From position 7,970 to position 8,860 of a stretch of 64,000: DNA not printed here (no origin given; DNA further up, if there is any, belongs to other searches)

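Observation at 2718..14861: MocA / YgfK / xanthine-dehydrogenase island in which YgfK is operonic with a CDF transporter and two fold-type-II PLP enzymes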

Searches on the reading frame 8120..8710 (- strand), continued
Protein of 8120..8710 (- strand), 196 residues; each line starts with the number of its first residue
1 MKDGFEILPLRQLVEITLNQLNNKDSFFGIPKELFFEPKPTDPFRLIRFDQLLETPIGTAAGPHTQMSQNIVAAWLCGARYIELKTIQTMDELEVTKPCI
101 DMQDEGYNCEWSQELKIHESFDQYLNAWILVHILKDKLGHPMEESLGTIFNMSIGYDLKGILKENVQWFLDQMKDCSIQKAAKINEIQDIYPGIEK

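Call 28: search_solved_structures(query=L001:14770-16029:+, max_evalue=0.001)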
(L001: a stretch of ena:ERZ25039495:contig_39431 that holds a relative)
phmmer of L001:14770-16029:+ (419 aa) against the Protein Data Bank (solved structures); distinct sequences matched with E-value up to 0.001: 89 (the best 60 are shown).
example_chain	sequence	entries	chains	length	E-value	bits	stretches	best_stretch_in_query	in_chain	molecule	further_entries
6cgq_A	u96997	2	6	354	1.6e-48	168.7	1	65-388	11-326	Threonine synthase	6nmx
2d1f_A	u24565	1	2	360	3.1e-48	167.8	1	67-407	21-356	Threonine synthase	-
2zsj_A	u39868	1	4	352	5.8e-47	163.6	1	64-399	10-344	Threonine synthase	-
1uim_A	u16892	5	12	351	2.8e-46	161.3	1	65-399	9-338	Threonine Synthase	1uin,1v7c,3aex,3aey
1e5x_A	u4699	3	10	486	1.3e-28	103.1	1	75-392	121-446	THREONINE SYNTHASE | THREONINE SYNTHASE 1, CHLOROPLASTIC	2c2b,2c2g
8y1j_A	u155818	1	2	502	1.9e-23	86.2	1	85-365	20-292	L-threonine dehydratase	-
1tdj_A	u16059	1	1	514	2.6e-22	82.4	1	85-365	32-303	BIOSYNTHETIC THREONINE DEAMINASE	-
9d2q_A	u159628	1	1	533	2.8e-22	82.3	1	85-365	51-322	L-threonine dehydratase biosynthetic IlvA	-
8zkv_A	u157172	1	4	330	3.3e-22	82.1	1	85-362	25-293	L-threonine dehydratase biosynthetic IlvA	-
43cq_A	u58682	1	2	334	3.5e-22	82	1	85-362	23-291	L-threonine dehydratase biosynthetic IlvA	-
2gn0_A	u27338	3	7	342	7.2e-16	61.2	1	102-382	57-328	Threonine dehydratase catabolic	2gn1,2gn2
4h27_A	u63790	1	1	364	3.3e-15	59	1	95-359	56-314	L-serine dehydratase/L-threonine deaminase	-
3iau_A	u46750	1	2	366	2.2e-14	56.3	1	100-384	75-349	Threonine deaminase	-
1p5j_A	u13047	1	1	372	3.5e-14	55.6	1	95-359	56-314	L-serine dehydratase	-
1pwe_A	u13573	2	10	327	7.7e-14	54.5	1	96-358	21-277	L-serine dehydratase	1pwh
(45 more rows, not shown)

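Call 29: search_protein_families(library=ncbifam, proteins=[L085:6694-9930:+, L085:12717-15263:+, L085:15391-16662:+, L085:17095-17715:+, L085:17927-19240:+, L085:19272-21446:+, L085:4922-5884:-, L085:5847-6446:-], max_evalue=0.00001)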
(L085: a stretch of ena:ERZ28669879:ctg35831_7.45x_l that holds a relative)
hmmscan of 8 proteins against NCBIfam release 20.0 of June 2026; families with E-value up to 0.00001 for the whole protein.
L085:6694-9930:+ (1078 aa): 34 families (the best 25 are shown)
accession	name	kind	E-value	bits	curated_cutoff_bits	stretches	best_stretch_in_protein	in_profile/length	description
TIGR03315.1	Se_ygfK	equivalog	4.4e-273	908.3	835.3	1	6-1010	5-975/1012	putative selenate reductase subunit YgfK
NF009410.0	PRK12771.1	subfamily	4.2e-114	382.2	516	1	440-919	46-533/566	NAD(P)-binding protein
NF009454.0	PRK12814.1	equivalog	1.2e-101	341.1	916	1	438-907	99-581/657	putative NADPH-dependent glutamate synthase small subunit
NF009414.0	PRK12778.1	equivalog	4.4e-90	303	1103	1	435-832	330-748/752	bifunctional dihydroorotate dehydrogenase B NAD binding subunit/NADPH-dependent glutamate synthase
TIGR01316.1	gltA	equivalog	2.2e-82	277.3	471.75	1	435-829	27-445/449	NADPH-dependent glutamate synthase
NF010590.0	PRK13984.1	equivalog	8.5e-77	258.7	946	1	443-829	197-602/611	putative oxidoreductase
TIGR01318.1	gltD_gamma_fam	subfamily_domain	3e-67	227.2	482.95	1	417-834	26-466/467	glutamate synthase, small subunit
NF009415.0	PRK12779.1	equivalog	5.6e-67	226.4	1519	1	446-844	212-637/944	putative bifunctional glutamate synthase subunit beta/2-polyprenylphenol hydroxylase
NF009408.0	PRK12769.1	equivalog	2.7e-63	214.2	1003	1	442-836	234-654/659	formate-dependent uric acid utilization protein AegA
NF009409.0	PRK12770.1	subfamily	4.4e-57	193.8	343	1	528-829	14-346/360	putative glutamate synthase subunit beta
NF009413.0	PRK12775.1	equivalog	1.8e-54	185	1895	1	437-830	334-751/1006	putative trifunctional 2-polyprenylphenol hydroxylase/glutamate synthase subunit beta/ferritin domain-containing protein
NF009451.0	PRK12809.1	equivalog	5.4e-49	167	1154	1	441-830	216-631/639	formate-dependent uric acid utilization protein YgfT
NF045663.1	diclust_near_Sec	equivalog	1.4e-48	165.6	530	2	442-628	18-201/759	pyridine nucleotide-disulfide oxidoreductase/dicluster-binding protein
TIGR01317.1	GOGAT_sm_gam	subfamily_domain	1.5e-44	152.7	447.7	1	434-829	42-474/485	glutamate synthase small subunit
NF041087.1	bile_acid_BaiCD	equivalog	1.6e-16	59.5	825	1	530-829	378-642/642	bile acid Fe-S flavoenzyme BaiCD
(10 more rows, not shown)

L085:12717-15263:+ (848 aa): 20 families
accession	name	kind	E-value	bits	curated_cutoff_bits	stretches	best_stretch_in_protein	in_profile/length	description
TIGR03311.1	Se_dep_XDH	equivalog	5.7e-257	855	830.45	1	4-847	3-842/848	selenium-dependent xanthine dehydrogenase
NF045668.1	pterin_aldehy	equivalog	4.4e-138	461.9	1100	1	4-845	5-894/905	molybdopterin-dependent aldehyde oxidoreductase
TIGR03196.1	pucD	equivalog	1.2e-123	414.1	783.65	3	176-570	13-404/763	xanthine dehydrogenase subunit D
NF043082.1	XdhA_XDHase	equivalog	4.1e-103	345.9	780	2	166-681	1-545/758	xanthine dehydrogenase subunit XdhA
NF007426.0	PRK09970.1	equivalog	4.2e-100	335.9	916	2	166-681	6-548/761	xanthine dehydrogenase molybdenum-binding subunit XdhA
TIGR03194.1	4hydrxCoA_A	equivalog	1.3e-89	301.6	994.55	2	176-682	7-530/746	4-hydroxybenzoyl-CoA reductase subunit alpha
TIGR02965.1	xanthine_xdhB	equivalog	2e-76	257.7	849.5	2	176-544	11-375/758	xanthine dehydrogenase molybdopterin binding subunit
NF041018.1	glyceraldDH_alpha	equivalog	4.3e-65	220.5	790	1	167-836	4-725/741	glyceraldehyde dehydrogenase subunit alpha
NF040766.1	CODH_aero_grp5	exception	2.8e-63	214.3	950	2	168-544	7-395/785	aerobic carbon-monoxide dehydrogenase large subunit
TIGR03313.1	Se_sel_red_Mo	hypoth_equivalog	1.6e-62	211.4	1101.9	3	4-295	1-301/951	molybdopterin-dependent oxidoreductase Mo/Fe-S-binding subunit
TIGR02416.1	CO_dehy_Mo_lg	equivalog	7.9e-56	189.6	991.15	2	180-545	7-395/770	aerobic carbon-monoxide dehydrogenase large subunit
NF041671.1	peri_hyde_PaoC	equivalog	1e-48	166.3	1180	2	199-646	53-498/735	aldehyde oxidoreductase molybdenum-binding subunit PaoC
TIGR02969.1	mam_aldehyde_ox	subfamily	1e-47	162.4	1912.3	2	165-734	575-1150/1330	aldehyde oxidase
NF043084.2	XdhC_XDHase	equivalog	8.2e-38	129.3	217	1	2-144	3-146/151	xanthine dehydrogenase subunit XdhC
NF041020.1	glyceraldDH_gamma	equivalog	7.4e-33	113.4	290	1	2-151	13-162/164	glyceraldehyde dehydrogenase subunit gamma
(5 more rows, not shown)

L085:15391-16662:+ (423 aa): 20 families
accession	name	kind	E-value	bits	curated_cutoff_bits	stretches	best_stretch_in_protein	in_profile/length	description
NF005540.0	PRK07203.1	equivalog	5.8e-113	377.8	444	1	4-423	3-442/444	putative aminohydrolase SsnA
TIGR03314.1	Se_ssnA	subfamily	1.5e-101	340.4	455.5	1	46-422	44-440/441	putative selenium metabolism protein SsnA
NF006252.0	PRK08393.1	equivalog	6.2e-32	111.1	617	1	1-308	1-301/424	N-ethylammeline chlorohydrolase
NF004701.0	PRK06038.1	equivalog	3.5e-31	108.4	609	1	3-307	6-303/432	N-ethylammeline chlorohydrolase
NF006055.0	PRK08203.1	equivalog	2.6e-25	88.9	532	1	40-307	43-328/455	8-oxoguanine deaminase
NF005557.0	PRK07228.1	equivalog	4.6e-25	88.2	522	1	46-288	42-288/445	5'-deoxyadenosine deaminase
NF006549.0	PRK09045.1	equivalog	7.7e-24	84.1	540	1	49-308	56-315/444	TRZ/ATZ family hydrolase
NF004995.0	PRK06380.1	subfamily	2.6e-22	79.4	567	1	1-287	1-274/418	metal-dependent hydrolase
NF012037.0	PRK15493.1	equivalog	1.9e-16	59.9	779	1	47-293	46-291/435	bifunctional S-methyl-5'-thioadenosine deaminase/S-adenosylhomocysteine deaminase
TIGR02022.1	hutF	equivalog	1e-12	47.6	413.05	1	176-286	195-304/455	formimidoylglutamate deiminase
NF005211.0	PRK06687.1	equivalog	1e-12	47.6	703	1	43-287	41-284/419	TRZ/ATZ family protein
NF006681.0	PRK09229.1-2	equivalog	6.6e-12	44.9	362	1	188-304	205-323/451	formimidoylglutamate deiminase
NF005552.0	PRK07213.1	equivalog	1.3e-11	44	294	1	115-305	104-293/382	chlorohydrolase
NF009059.0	PRK12393.1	equivalog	1.3e-10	40.6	543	0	40-157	42-159/460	amidohydrolase family protein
TIGR02967.1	guan_deamin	equivalog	5.5e-10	38.8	375.4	1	193-333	181-330/401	guanine deaminase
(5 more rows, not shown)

L085:17095-17715:+ (206 aa): 0 families

L085:17927-19240:+ (437 aa): 52 families (the best 25 are shown)
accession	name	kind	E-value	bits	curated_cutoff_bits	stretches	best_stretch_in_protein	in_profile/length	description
TIGR02033.1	D-hydantoinase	equivalog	3.2e-168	560.4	393.25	1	3-437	1-436/454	dihydropyrimidinase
NF009941.0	PRK13404.1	subfamily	2e-123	412.5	647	1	3-426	6-432/478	dihydropyrimidinase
NF004839.0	PRK06189.1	equivalog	8.3e-75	252.1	631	1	3-434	5-427/451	allantoinase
TIGR03178.1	allantoinase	equivalog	1.3e-73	248.4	357.85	1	3-437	2-424/441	allantoinase AllB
NF058539.1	ergo_uti2_ErtD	equivalog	1.6e-67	228.4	650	1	5-436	5-428/449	hydantoin-5-propionate amidohydrolase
NF002668.0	PRK02382.1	equivalog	5.8e-65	219.7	452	1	11-423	6-397/436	dihydroorotase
NF005751.0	PRK07575.1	equivalog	1.8e-62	211.2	529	1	2-437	4-419/440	dihydroorotase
TIGR00857.1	pyrC_multi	subfamily_domain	5.3e-62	210.1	279.05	1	17-435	4-406/412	dihydroorotase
NF006688.0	PRK09236.1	equivalog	2.7e-60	204.4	535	1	2-431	3-419/444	dihydroorotase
NF006559.0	PRK09060.1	equivalog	2.7e-59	200.6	482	1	2-428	6-412/444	dihydroorotase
NF006837.0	PRK09357.1-2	equivalog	2.9e-59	200.8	575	1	1-436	1-420/428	dihydroorotase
NF005960.0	PRK08044.1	equivalog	2.2e-55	188.2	688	1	2-437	4-432/453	allantoinase AllB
NF006839.0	PRK09357.1-4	equivalog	2.3e-52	178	576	1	3-437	2-419/422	dihydroorotase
NF058538.1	ergo_util_ErtD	equivalog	5.3e-49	167.3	600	1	6-423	5-414/446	hydantoin-5-propionate amidohydrolase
NF006844.0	PRK09357.2-5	equivalog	3.2e-48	164.8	701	1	2-436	3-418/422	dihydroorotase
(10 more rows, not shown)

L085:19272-21446:+ (724 aa): 20 families
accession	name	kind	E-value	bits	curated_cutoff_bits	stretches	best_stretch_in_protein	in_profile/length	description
TIGR01701.1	Fdhalpha-like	subfamily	5.2e-209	696.1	582.15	1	28-718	30-741/744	FdhF/YdeP family oxidoreductase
NF007406.0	PRK09939.1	equivalog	5.4e-113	378.7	1473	1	58-722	64-759/759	acid resistance putative oxidoreductase YdeP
TIGR01591.1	Fdh-alpha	equivalog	6.6e-97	325.2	666.25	1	95-718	47-672/672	formate dehydrogenase subunit alpha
NF047855.1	AssmNtatRedNasC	equivalog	6.7e-46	156.9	1100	1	98-718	74-706/708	assimilatory nitrate reductase catalytic subunit NasC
TIGR01553.1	formate-DH-alph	equivalog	1.5e-34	119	814.2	2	93-302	98-306/1009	formate dehydrogenase-N subunit alpha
NF041323.1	Nitr_red_NasA_Halo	equivalog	2e-31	109.3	1000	1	100-542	50-475/673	assimilatory nitrate reductase NasA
NF041513.1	formate_DH_Act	exception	5e-26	90.8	1400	2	148-302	160-297/1067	formate dehydrogenase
TIGR01973.1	NuoG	equivalog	6.6e-22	78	470.05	1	94-497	262-572/606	NADH-quinone oxidoreductase subunit NuoG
NF010055.0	PRK13532.1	equivalog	1.1e-19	70.3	904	1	99-301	95-292/830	nitrate reductase catalytic subunit NapA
TIGR01706.1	NAPA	equivalog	4e-19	68.4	930.55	1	96-305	92-296/830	periplasmic nitrate reductase subunit alpha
NF012032.0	PRK15488.1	equivalog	2.2e-18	65.7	694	1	95-552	92-542/759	thiosulfate reductase PhsA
TIGR02166.1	dmsA_ynfE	subfamily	1.1e-17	63.4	777.7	1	99-544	102-564/794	DMSO/selenate family reductase complex A subunit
TIGR03129.1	one_C_dehyd_B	equivalog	4.2e-16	58.5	327.8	1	97-395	41-295/421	formylmethanofuran dehydrogenase subunit B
TIGR00509.1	bisC_fam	subfamily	1e-14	53.8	1017.55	1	108-468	64-444/772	molybdopterin guanine dinucleotide-containing S/N-oxide reductase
NF041783.2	mnquin_red_QrcB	equivalog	1.9e-14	52.8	440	1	90-674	96-633/695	menaquinone reductase molybdopterin-binding-like subunit QrcB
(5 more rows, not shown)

L085:4922-5884:- (320 aa): 2 families
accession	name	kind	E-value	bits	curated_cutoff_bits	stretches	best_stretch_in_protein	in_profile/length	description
NF045664.1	XdhC_rel_AOR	equivalog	4.3e-63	213.7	350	2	140-318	164-345/346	XdhC family aldehyde oxidoreductase maturation factor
TIGR02964.1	xanthine_xdhC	equivalog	1.1e-39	136.5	161.6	1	22-314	2-246/246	xanthine dehydrogenase accessory protein XdhC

L085:5847-6446:- (199 aa): 16 families
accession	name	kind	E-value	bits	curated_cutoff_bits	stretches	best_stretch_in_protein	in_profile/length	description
NF045665.1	NTPtran_DVU1551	equivalog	1.6e-30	106.4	315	1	10-196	2-189/359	DVU_1551 family NTP transferase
TIGR03310.1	matur_MocA_YgfJ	equivalog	2e-29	102.9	186.45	1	11-195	2-187/188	molybdenum cofactor cytidylyltransferase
TIGR00453.1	ispD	equivalog_domain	1.6e-11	44.1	181.3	1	11-128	2-119/219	2-C-methyl-D-erythritol 4-phosphate cytidylyltransferase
NF045782.1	NicBOxredNboR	equivalog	6e-11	42.4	260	1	2-126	2-124/206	nicotine blue oxidoreductase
NF001186.0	PRK00155.2-3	equivalog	2.4e-10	40.3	253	1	7-128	3-126/224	2-C-methyl-D-erythritol 4-phosphate cytidylyltransferase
NF006899.0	PRK09382.1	equivalog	4.7e-10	39.1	417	1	7-135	5-134/387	bifunctional 2-C-methyl-D-erythritol 4-phosphate cytidylyltransferase/2-C-methyl-D-erythritol 2,4-cyclodiphosphate synthase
TIGR03202.1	pucB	equivalog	1.1e-09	38.3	235.05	1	10-193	2-192/192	xanthine dehydrogenase accessory protein PucB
NF001855.0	PRK00576.1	equivalog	1.4e-09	37.8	205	1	8-130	6-123/197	molybdenum cofactor guanylyltransferase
NF001457.0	PRK00317.1-3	equivalog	3.5e-09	36.4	164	1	11-188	4-185/200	molybdenum cofactor guanylyltransferase MobA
NF041135.1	IPPtranDIPPsyn_Thcocales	equivalog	1.7e-08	33.9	580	1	10-107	2-99/419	bifunctional L-myo-inositol-1-phosphate cytidylyltransferase/CDP-L-myo-inositol myo-inositolphosphotransferase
NF053639.1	Mfer334_fam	equivalog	1e-07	32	260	1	11-193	2-209/209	pseudomurein biosynthesis protein PmurB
NF001837.0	PRK00560.1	equivalog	1.5e-07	31.4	182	1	6-194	6-185/196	molybdenum cofactor guanylyltransferase MobA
NF002741.0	PRK02726.1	equivalog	3e-07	30.2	179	1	6-125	5-117/200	molybdenum cofactor guanylyltransferase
NF011056.0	PRK14489.1-1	equivalog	2.3e-06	27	379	1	8-145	5-131/363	bifunctional molybdenum cofactor guanylyltransferase MobA/molybdopterin-guanine dinucleotide biosynthesis adaptor protein MobB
NF010933.0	PRK14353.1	equivalog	3e-06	26.1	505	1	6-127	3-125/453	bifunctional UDP-N-acetylglucosamine diphosphorylase/glucosamine-1-phosphate N-acetyltransferase GlmU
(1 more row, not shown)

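Call 31: find_encoding_contigs(protein=P0094, flank=10000, max_places=2)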
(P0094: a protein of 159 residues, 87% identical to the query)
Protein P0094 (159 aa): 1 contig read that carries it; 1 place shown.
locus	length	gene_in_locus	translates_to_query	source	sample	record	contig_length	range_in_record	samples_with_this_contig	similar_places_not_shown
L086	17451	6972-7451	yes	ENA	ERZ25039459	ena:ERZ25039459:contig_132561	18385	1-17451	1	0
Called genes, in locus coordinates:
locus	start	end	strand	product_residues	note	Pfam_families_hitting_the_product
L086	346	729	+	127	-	PF10543:ORF6N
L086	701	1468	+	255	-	PF02625:XdhC_CoxI, PF13478:XdhC_C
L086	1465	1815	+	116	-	-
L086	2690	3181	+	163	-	PF03450:CO_deh_flav_C, PF01315:Ald_Xan_dh_C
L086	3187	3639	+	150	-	PF02738:MoCoBD_1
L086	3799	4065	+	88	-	PF02738:MoCoBD_1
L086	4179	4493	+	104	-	PF20256:MoCoBD_2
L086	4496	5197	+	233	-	PF20256:MoCoBD_2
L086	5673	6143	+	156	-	PF01545:Cation_efflux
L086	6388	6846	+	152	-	PF16916:ZT_dimer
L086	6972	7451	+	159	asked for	-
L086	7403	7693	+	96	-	-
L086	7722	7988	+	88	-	-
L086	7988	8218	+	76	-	-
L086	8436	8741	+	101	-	-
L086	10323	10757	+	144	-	PF00291:PALP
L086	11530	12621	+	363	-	PF00291:PALP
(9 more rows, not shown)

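Call 48: search_protein_families(library=pfam, proteins=[L075:4913-6343:+, L075:6354-7163:+, L075:7746-8621:+, L075:8622-9797:-, L075:11470-11928:-, L075:11929-12795:-, L075:12814-13677:-, L080:7891-9891:-, L080:11458-12165:-, L080:12735-14354:-], max_evalue=0.0001)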
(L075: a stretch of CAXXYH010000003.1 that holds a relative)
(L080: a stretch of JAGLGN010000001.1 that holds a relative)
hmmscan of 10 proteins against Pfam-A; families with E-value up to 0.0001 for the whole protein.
L075:4913-6343:+ (476 aa): 2 families
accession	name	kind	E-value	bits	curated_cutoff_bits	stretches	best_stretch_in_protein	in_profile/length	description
PF00370.27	FGGY_N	-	3.6e-31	109.1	28.8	1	1-227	1-245/245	FGGY family of carbohydrate kinases, N-terminal domain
PF02782.22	FGGY_C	-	4.5e-29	102.1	27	1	240-421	5-197/198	FGGY family of carbohydrate kinases, C-terminal domain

L075:6354-7163:+ (269 aa): 1 family
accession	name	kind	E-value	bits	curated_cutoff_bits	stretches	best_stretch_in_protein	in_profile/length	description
PF01791.15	DeoC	-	2.9e-31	109.3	23.8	1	20-234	1-228/229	DeoC/LacD family aldolase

L075:7746-8621:+ (291 aa): 3 families
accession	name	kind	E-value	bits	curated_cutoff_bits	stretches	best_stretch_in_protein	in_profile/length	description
PF12697.13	Abhydrolase_6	-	4.9e-13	50.7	26.3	1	64-277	1-207/217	Alpha/beta hydrolase family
PF00561.26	Abhydrolase_1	-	3e-11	43.9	25.8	1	62-162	1-102/245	alpha/beta hydrolase fold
PF12146.15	Hydrolase_4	-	4.5e-06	26.6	27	0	64-161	7-108/239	Serine aminopeptidase, S33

L075:8622-9797:- (391 aa): 3 families
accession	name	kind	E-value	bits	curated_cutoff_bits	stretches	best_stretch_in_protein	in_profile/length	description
PF02826.25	2-Hacid_dh_C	-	4.8e-46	156.8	25.1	1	100-267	1-169/178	D-isomer specific 2-hydroxyacid dehydrogenase, NAD binding domain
PF00389.36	2-Hacid_dh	-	5.9e-27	94.4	24.6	1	12-311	14-134/134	D-isomer specific 2-hydroxyacid dehydrogenase, catalytic domain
PF03446.21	NAD_binding_2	-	1.1e-09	38.9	21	1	138-246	2-113/161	NAD binding domain of 6-phosphogluconate dehydrogenase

L075:11470-11928:- (152 aa): 1 family
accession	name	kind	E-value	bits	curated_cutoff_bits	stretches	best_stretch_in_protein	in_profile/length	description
PF00472.26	RF-1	-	7e-18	65.1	35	1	29-143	14-107/116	RF-1 domain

L075:11929-12795:- (288 aa): 4 families
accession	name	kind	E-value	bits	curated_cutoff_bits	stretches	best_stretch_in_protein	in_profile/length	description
PF04321.23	RmlD_sub_bind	-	4.1e-41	141.4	27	1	3-284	2-285/287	RmlD substrate binding domain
PF01370.27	Epimerase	-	3.6e-24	85.9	20.9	1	4-208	1-229/240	NAD dependent epimerase/dehydratase family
PF16363.11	GDP_Man_Dehyd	-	7.4e-12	45.8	27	1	33-140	57-167/332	GDP-mannose 4,6 dehydratase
PF02719.21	Polysacc_synt_2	-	1.2e-07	31.7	20.2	1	35-106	61-133/293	Polysaccharide biosynthesis protein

L075:12814-13677:- (287 aa): 3 families
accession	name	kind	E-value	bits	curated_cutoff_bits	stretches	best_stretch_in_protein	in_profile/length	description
PF08501.16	Shikimate_dh_N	-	5.1e-18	65.5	27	1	13-96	1-83/83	Shikimate dehydrogenase substrate binding domain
PF18317.6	SDH_C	-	5e-10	39.4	25.8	1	253-281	1-29/31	Shikimate 5'-dehydrogenase C-terminal domain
PF01488.26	Shikimate_DH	-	9.2e-05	23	24.3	0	125-202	11-83/138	Shikimate / quinate 5-dehydrogenase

L080:7891-9891:- (666 aa): 1 family
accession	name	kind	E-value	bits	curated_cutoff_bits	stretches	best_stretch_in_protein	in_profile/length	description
PF04932.20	Wzy_C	-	1.4e-23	83.8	31.7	1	231-372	2-149/149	O-Antigen ligase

L080:11458-12165:- (235 aa): 1 family
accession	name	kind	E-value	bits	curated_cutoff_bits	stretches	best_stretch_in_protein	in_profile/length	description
PF04016.18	DUF364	-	1.5e-26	93.2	23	1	89-230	2-146/147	Putative heavy-metal chelation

L080:12735-14354:- (539 aa): 0 families
